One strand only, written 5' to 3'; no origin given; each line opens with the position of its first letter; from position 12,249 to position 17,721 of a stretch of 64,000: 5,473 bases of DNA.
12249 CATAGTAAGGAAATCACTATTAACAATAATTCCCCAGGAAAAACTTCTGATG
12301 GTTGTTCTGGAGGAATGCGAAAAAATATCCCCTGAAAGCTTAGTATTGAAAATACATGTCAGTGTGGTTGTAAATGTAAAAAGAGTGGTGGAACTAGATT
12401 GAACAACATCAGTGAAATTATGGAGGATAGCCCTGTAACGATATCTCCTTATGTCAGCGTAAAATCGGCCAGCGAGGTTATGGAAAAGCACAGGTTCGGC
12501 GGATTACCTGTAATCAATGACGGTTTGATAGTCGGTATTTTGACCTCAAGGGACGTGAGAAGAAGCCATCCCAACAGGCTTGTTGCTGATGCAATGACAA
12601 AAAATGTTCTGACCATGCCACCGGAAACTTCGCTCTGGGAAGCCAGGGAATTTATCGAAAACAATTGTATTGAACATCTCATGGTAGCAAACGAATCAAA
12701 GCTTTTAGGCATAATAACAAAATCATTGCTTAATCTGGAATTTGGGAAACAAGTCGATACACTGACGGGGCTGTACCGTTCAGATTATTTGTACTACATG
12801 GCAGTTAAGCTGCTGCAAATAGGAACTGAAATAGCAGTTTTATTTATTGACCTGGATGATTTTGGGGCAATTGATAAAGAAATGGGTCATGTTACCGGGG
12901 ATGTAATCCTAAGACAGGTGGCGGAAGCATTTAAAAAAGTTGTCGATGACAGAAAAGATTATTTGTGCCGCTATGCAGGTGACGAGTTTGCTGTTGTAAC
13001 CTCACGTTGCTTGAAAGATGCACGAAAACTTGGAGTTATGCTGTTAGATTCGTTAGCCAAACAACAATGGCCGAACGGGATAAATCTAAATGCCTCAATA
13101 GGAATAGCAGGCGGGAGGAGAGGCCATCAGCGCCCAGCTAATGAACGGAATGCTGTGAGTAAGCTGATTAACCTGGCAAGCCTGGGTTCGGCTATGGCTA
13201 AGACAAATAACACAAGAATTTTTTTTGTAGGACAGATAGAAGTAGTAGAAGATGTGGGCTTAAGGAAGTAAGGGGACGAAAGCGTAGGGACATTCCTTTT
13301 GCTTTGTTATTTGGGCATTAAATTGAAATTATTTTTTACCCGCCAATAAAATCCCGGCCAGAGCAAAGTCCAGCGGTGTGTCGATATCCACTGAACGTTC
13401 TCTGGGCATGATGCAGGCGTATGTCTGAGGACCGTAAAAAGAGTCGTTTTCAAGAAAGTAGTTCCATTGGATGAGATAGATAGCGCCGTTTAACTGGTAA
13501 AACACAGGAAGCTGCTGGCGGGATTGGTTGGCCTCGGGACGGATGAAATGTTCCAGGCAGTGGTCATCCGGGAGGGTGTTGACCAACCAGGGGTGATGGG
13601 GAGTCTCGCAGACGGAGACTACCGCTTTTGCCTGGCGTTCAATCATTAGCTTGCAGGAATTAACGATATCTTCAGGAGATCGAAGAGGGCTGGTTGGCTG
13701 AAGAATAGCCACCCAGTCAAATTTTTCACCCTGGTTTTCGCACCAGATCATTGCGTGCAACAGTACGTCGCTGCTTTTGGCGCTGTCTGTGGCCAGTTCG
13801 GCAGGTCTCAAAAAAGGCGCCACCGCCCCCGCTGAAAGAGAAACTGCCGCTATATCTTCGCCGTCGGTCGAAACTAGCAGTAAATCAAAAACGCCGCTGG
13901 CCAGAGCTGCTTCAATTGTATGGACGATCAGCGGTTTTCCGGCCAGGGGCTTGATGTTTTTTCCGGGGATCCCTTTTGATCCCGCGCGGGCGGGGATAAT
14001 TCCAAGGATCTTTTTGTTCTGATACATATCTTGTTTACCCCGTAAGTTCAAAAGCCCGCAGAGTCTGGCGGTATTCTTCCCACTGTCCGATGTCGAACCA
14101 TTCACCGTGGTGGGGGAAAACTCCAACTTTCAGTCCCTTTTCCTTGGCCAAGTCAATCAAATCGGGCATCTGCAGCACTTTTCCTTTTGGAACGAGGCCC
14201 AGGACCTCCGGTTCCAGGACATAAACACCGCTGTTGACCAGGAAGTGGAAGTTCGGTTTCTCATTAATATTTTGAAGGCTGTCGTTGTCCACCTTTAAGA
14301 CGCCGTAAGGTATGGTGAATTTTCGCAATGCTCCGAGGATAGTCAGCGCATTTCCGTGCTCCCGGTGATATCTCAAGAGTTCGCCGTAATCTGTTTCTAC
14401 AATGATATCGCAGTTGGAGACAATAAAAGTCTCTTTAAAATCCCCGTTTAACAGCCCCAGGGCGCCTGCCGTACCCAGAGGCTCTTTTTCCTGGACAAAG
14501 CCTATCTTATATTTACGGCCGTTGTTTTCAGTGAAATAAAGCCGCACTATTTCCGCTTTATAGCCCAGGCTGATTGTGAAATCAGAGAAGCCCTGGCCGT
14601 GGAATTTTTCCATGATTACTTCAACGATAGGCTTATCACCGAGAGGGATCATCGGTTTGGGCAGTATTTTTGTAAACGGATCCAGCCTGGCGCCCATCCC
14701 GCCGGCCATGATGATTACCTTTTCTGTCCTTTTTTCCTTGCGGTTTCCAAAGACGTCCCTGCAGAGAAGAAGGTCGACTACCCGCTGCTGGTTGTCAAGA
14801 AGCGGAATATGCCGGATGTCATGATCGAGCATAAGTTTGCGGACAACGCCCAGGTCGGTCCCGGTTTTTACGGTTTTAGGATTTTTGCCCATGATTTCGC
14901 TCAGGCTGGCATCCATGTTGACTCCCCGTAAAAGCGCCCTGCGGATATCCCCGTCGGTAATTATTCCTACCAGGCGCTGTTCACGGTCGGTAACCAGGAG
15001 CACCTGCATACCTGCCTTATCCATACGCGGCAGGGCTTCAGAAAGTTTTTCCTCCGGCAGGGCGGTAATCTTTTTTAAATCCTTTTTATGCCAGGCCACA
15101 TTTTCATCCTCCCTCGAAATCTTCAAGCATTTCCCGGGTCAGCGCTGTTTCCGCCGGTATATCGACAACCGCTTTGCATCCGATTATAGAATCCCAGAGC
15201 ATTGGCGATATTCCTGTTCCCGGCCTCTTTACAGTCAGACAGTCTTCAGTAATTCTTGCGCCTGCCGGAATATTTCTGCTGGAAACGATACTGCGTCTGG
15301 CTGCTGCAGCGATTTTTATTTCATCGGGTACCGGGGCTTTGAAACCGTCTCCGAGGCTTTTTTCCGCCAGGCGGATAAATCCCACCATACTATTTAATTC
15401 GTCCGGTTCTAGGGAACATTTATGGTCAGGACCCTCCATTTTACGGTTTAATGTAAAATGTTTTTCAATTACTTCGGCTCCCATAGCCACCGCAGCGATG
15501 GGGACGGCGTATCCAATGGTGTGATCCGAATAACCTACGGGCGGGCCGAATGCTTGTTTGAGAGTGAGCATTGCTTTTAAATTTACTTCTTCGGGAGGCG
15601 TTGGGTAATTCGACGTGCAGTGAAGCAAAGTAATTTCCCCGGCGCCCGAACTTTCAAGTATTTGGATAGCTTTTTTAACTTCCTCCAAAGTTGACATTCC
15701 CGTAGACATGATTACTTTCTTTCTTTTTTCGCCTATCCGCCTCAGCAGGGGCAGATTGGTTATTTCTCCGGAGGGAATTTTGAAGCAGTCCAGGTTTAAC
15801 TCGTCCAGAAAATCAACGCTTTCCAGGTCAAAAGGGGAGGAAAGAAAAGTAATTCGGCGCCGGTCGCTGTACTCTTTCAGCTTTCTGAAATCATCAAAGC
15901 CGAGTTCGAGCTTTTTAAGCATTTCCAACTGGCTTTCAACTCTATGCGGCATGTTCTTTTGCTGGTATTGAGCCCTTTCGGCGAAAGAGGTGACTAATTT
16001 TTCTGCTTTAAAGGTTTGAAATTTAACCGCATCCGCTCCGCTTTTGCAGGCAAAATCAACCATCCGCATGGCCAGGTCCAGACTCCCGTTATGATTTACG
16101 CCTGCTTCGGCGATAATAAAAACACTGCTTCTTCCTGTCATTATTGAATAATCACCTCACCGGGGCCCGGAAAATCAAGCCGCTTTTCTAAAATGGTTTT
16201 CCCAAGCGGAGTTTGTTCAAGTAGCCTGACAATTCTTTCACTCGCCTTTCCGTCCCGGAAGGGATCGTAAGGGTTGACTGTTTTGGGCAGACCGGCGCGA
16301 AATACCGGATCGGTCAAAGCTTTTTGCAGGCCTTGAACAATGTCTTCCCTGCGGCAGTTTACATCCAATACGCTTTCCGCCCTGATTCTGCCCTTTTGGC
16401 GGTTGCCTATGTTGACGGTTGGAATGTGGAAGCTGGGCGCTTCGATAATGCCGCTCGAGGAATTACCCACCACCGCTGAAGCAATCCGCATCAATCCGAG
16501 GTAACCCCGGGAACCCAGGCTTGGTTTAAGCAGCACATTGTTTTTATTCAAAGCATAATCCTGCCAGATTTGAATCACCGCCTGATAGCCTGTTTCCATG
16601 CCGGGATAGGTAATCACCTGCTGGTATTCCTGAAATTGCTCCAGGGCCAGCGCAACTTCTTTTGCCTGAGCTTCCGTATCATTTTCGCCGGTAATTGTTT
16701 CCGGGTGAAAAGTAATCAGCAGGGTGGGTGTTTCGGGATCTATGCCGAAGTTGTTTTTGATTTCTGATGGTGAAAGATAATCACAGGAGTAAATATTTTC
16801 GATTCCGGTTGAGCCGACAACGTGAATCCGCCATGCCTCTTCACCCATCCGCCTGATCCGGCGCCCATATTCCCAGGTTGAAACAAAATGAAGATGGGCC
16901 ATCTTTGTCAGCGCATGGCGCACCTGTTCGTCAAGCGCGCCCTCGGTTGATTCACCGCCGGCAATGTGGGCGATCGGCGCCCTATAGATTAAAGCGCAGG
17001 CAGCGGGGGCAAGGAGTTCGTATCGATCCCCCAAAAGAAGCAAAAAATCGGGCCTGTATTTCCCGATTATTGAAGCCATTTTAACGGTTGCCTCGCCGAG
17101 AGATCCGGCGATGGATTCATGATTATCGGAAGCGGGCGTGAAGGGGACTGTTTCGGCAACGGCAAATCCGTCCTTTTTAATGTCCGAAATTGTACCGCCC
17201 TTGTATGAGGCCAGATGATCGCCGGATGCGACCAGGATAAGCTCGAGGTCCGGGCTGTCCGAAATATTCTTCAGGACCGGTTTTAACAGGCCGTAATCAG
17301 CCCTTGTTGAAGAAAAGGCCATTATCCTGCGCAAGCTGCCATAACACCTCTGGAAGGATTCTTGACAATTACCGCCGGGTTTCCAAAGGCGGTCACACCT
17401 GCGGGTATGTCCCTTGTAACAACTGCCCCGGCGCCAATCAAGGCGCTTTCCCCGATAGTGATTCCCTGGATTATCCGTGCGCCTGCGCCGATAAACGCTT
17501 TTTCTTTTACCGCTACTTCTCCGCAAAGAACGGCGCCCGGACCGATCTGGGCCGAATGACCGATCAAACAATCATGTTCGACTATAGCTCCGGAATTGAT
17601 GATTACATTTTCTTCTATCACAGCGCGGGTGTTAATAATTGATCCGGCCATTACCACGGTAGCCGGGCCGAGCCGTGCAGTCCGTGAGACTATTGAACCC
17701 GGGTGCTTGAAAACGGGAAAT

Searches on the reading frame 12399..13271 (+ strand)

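Call 71: search_protein_families(library=pfam, proteins=[window:12399-13271:+], max_evalue=0.00001)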
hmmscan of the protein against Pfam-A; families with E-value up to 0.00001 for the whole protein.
window:12399-13271:+ (290 aa): 2 families
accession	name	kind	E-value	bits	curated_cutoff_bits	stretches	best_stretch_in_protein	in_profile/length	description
PF00571.33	CBS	-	6.9e-23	81.2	24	2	4-55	1-53/57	CBS domain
PF00990.26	GGDEF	-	1.6e-20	74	23.8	1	119-244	3-138/161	Diguanylate cyclase, GGDEF domain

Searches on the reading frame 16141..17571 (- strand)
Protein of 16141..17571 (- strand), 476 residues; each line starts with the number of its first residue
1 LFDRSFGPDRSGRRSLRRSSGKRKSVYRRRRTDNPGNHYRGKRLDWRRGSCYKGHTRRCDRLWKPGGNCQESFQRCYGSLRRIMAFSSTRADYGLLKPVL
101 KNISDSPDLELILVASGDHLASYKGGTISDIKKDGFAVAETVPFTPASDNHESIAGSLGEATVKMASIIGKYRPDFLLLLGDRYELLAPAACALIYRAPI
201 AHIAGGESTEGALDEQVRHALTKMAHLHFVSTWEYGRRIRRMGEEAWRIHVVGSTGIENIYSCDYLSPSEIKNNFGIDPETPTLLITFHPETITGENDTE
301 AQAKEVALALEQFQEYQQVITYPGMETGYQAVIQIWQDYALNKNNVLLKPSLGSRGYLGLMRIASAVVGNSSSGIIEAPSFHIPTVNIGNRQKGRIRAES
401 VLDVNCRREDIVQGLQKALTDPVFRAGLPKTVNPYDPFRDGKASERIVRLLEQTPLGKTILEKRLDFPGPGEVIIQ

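Call 71: search_protein_families(library=pfam, proteins=[window:16141-17571:-], max_evalue=0.00001)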
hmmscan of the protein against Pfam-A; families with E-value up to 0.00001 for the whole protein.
window:16141-17571:- (476 aa): 1 family
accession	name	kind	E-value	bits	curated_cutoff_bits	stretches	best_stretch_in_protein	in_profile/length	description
PF02350.25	Epimerase_2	-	6.1e-73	246.1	30.6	1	102-452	2-347/347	UDP-N-acetylglucosamine 2-epimerase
